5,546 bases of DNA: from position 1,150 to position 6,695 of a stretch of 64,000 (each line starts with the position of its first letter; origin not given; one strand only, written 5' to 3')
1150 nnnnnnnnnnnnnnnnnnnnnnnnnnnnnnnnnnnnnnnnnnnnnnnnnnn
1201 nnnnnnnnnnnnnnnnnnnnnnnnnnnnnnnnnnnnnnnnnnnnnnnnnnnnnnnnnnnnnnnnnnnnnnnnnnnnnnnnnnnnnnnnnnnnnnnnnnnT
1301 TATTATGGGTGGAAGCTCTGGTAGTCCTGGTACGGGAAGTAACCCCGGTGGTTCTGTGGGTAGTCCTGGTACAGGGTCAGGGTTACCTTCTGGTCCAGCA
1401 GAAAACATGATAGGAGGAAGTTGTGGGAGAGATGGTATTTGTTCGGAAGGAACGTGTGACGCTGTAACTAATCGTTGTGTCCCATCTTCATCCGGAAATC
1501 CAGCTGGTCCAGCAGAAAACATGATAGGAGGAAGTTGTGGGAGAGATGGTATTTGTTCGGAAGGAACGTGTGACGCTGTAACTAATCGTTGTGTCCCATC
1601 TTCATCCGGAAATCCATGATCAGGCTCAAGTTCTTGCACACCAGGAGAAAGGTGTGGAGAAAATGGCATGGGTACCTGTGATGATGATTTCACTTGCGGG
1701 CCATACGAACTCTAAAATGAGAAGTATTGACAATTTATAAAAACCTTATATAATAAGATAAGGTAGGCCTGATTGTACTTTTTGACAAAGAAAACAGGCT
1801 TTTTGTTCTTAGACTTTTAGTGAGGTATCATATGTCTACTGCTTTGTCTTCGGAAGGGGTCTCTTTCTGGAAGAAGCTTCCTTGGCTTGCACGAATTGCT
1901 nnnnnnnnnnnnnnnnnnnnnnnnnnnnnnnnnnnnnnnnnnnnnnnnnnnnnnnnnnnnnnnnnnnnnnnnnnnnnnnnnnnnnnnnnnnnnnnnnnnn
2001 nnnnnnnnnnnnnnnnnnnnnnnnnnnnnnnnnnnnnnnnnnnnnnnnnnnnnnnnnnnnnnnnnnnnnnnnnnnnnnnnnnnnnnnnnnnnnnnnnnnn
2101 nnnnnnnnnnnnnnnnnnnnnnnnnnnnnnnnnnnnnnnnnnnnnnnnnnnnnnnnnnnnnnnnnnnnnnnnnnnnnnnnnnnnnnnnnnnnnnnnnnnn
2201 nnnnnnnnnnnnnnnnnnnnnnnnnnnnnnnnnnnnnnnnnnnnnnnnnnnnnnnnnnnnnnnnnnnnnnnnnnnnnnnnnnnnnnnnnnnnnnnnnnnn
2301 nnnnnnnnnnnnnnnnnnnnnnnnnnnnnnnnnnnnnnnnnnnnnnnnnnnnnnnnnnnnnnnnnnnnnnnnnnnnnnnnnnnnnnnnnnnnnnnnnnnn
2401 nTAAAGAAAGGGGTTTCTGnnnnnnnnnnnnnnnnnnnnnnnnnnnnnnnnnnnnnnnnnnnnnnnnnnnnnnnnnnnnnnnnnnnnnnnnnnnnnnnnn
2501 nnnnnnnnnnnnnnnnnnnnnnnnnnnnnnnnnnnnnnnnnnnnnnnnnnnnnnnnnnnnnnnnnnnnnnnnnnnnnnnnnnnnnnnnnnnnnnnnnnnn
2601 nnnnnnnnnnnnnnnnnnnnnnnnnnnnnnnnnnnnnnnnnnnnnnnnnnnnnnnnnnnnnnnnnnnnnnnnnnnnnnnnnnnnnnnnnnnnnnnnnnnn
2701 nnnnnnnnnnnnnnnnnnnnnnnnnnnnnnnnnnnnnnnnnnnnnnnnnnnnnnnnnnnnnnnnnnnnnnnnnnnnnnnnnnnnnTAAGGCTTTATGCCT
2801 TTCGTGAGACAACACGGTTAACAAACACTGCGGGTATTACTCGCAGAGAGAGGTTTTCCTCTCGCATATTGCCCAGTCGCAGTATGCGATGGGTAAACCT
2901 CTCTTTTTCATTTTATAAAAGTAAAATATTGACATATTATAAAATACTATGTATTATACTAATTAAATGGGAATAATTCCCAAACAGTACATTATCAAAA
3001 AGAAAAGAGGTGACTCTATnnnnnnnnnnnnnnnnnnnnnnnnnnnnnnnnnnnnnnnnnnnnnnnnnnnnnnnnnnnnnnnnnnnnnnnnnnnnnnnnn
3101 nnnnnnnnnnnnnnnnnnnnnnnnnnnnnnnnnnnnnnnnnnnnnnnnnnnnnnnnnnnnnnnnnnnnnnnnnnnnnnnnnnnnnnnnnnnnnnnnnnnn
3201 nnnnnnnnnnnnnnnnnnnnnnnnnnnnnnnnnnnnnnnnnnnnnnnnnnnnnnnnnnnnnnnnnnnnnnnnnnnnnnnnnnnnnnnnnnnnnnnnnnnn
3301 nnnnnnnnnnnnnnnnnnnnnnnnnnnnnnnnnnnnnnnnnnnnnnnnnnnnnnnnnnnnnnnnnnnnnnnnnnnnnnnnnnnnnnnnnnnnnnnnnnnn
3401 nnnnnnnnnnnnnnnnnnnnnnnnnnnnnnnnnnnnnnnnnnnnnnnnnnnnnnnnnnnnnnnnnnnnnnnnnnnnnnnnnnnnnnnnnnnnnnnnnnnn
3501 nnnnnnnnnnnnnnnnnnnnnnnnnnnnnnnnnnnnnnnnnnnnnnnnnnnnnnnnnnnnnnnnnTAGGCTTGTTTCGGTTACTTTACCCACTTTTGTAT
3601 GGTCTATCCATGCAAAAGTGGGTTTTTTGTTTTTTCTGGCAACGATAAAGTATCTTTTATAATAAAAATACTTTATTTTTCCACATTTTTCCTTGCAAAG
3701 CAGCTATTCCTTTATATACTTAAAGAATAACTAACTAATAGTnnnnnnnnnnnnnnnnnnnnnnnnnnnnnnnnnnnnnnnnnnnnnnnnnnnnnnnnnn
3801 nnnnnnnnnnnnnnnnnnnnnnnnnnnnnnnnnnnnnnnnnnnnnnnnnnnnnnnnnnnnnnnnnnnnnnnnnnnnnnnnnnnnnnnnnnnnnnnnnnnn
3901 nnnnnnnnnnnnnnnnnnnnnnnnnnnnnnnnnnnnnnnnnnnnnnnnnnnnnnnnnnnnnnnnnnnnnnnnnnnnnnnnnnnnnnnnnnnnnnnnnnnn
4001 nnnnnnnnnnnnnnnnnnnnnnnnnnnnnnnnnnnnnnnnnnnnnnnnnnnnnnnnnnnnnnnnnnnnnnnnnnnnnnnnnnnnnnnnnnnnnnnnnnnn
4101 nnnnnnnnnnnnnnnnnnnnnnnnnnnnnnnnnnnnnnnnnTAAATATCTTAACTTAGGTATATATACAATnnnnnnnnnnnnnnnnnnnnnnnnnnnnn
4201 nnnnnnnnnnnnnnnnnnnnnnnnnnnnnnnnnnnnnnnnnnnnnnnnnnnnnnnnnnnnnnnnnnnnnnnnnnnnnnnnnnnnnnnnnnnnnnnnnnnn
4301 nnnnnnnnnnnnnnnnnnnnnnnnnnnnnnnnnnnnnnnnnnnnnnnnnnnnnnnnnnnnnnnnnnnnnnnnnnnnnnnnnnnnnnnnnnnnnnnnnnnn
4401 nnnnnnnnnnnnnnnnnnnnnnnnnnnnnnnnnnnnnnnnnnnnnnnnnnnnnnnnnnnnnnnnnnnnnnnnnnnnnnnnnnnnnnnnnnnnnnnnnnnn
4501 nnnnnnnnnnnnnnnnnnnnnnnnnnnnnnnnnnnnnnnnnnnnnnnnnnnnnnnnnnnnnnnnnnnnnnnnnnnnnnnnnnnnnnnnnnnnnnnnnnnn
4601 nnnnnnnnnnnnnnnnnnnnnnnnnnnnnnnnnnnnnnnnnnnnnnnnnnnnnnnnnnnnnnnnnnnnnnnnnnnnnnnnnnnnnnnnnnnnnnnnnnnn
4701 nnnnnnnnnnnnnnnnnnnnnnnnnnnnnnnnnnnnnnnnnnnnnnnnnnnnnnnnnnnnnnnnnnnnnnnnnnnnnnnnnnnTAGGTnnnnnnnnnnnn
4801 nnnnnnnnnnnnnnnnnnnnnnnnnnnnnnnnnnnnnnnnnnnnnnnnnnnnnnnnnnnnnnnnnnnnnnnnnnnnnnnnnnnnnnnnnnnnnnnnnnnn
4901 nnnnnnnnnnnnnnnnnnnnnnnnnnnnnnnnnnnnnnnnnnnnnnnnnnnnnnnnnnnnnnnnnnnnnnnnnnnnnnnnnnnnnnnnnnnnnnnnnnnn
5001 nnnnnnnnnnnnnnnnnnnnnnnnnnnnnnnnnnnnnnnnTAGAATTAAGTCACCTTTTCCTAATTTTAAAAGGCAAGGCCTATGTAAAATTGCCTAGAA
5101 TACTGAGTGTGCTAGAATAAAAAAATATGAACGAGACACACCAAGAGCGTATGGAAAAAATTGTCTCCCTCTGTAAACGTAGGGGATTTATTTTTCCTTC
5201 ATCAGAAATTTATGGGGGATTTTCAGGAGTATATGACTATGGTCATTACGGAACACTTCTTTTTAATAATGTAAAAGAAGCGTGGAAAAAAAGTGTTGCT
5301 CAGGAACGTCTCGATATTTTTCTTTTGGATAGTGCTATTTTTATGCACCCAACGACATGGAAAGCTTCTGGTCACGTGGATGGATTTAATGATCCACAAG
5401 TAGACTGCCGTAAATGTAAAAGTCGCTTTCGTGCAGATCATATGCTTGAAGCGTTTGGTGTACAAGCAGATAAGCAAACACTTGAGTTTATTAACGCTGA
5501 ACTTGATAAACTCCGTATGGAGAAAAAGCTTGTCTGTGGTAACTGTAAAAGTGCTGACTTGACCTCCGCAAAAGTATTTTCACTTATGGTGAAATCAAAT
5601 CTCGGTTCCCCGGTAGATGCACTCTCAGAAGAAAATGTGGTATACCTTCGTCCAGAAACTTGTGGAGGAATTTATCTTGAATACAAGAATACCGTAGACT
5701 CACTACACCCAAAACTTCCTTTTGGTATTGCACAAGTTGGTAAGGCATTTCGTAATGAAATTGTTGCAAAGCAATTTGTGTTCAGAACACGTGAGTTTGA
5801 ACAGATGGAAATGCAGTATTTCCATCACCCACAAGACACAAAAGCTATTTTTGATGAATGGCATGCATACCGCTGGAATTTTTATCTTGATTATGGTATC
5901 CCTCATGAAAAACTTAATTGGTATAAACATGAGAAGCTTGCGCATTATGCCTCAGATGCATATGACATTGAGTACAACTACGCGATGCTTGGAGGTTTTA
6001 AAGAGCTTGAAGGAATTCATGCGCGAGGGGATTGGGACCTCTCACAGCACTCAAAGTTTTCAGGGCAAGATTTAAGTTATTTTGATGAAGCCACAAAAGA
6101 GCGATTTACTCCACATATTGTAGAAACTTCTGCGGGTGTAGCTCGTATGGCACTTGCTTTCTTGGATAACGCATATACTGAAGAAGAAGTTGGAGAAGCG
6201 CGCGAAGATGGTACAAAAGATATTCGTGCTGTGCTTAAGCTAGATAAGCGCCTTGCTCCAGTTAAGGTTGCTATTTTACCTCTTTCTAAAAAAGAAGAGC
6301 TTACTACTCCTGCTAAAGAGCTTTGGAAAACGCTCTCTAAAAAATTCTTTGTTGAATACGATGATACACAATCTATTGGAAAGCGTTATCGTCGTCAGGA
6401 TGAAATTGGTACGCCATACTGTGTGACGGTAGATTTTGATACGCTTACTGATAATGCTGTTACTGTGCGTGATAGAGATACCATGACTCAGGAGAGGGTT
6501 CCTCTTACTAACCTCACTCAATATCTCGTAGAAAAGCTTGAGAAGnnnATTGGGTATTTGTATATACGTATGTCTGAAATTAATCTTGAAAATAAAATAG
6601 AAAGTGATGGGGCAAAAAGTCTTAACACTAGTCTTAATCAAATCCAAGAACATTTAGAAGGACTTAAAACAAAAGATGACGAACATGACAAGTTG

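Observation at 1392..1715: Exact 114-bp tandem repeat encoding a Cys-rich module, then an in-frame TGA followed by a third degenerate module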

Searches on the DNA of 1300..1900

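Call 32: search_rna_families(source=window, start=1300, end=1900, threshold=evalue, max_evalue=10)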
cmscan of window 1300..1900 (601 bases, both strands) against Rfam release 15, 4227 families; matches with E-value up to 10: 2.
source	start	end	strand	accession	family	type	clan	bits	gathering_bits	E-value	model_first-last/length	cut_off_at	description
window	1651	1805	+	RF02453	ncr952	Gene; sRNA;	-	21.7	100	0.014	1-143/143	no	Bacillus sRNA ncr952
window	1736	1801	+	RF02628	Hrs1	Gene; sRNA;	-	15.1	56.4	3.4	1-74/74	no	Hfq-regulated sRNA 1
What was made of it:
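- On Selenoprotein gene (UGA = Sec): No Rfam SECIS match at E <= 10 in 1300-1900 (call 32).
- No SECIS or other Rfam family matches at E up to 10, apart from two weak sRNA chance hits (call 32).
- Tried and rejected: The Rfam scan of 1300-1900 at E <= 10 gave two weak sRNA chance hits (ncr952 at 21.7 bits against a cut-off of 100, Hrs1 at 15.1 against 56.4) and no SECIS (call 32).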

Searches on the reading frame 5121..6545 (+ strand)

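Call 8: search_protein_families(library=pfam, proteins=[window:5121-6545:+], max_evalue=0.1)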
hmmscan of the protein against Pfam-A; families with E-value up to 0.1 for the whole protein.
window:5121-6545:+ (475 aa): 2 families
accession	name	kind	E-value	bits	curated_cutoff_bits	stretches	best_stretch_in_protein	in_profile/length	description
PF03129.25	HGTP_anticodon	-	4.4e-23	81.7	21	1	382-471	1-93/94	Anticodon binding domain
PF00587.30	tRNA-synt_2b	-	7.9e-16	59.1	29.3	1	171-350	8-178/179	tRNA synthetase class II core domain (G, H, P, S and T)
